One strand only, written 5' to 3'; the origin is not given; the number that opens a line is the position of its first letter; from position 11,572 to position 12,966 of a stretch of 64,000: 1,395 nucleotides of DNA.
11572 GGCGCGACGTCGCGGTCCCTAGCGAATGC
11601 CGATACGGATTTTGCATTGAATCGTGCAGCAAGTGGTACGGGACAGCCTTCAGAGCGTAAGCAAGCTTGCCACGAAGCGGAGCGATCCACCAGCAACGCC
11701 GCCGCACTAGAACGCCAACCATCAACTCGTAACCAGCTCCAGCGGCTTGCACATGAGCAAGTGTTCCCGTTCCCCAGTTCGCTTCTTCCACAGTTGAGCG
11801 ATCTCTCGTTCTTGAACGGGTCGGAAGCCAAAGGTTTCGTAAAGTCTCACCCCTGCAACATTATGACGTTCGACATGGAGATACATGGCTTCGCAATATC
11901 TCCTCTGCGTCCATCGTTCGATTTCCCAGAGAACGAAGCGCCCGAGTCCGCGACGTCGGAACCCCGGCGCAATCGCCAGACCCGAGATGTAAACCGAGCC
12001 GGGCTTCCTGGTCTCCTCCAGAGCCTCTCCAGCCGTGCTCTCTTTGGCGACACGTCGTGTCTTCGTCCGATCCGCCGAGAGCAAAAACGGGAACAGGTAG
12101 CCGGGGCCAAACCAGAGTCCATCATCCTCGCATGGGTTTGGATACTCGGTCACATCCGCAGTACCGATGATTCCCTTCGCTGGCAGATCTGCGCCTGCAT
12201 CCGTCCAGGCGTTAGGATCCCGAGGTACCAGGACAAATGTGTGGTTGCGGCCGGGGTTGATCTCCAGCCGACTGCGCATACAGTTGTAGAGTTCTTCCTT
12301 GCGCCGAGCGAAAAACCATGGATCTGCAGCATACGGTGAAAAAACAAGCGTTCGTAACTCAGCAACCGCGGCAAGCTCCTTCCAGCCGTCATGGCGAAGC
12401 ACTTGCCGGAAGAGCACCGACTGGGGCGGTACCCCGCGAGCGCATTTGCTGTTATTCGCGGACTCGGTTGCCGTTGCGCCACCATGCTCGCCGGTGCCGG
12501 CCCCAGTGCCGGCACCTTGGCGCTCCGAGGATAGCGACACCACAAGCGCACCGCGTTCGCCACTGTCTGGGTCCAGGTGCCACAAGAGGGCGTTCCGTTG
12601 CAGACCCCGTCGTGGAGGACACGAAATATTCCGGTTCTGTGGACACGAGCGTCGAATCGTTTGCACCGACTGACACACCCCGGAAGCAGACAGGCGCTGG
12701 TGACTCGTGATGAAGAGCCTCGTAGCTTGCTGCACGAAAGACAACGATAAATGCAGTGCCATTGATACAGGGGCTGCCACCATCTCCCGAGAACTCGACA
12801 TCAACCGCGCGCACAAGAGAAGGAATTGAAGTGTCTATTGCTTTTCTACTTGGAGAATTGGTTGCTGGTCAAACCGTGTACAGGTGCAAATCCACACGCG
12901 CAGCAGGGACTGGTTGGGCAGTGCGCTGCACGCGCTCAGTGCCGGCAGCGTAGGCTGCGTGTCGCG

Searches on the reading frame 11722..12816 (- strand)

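Call 16: search_protein_families(library=pfam, proteins=[window:11722-12816:-], max_evalue=0.01)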
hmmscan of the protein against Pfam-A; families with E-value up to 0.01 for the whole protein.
window:11722-12816:- (364 aa): 4 families
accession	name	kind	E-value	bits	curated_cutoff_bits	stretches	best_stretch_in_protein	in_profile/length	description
PF00583.31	Acetyltransf_1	-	1.7e-12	48.1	20.7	1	271-331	56-116/116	Acetyltransferase (GNAT) family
PF08445.16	FR47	-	4e-07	30.4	22.1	1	264-337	11-83/86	FR47-like protein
PF13508.13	Acetyltransf_7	-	9e-07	29.6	27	1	274-332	29-83/84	Acetyltransferase (GNAT) domain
PF13673.13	Acetyltransf_10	-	4e-06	27.3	23.6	1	272-337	51-113/128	Acetyltransferase (GNAT) domain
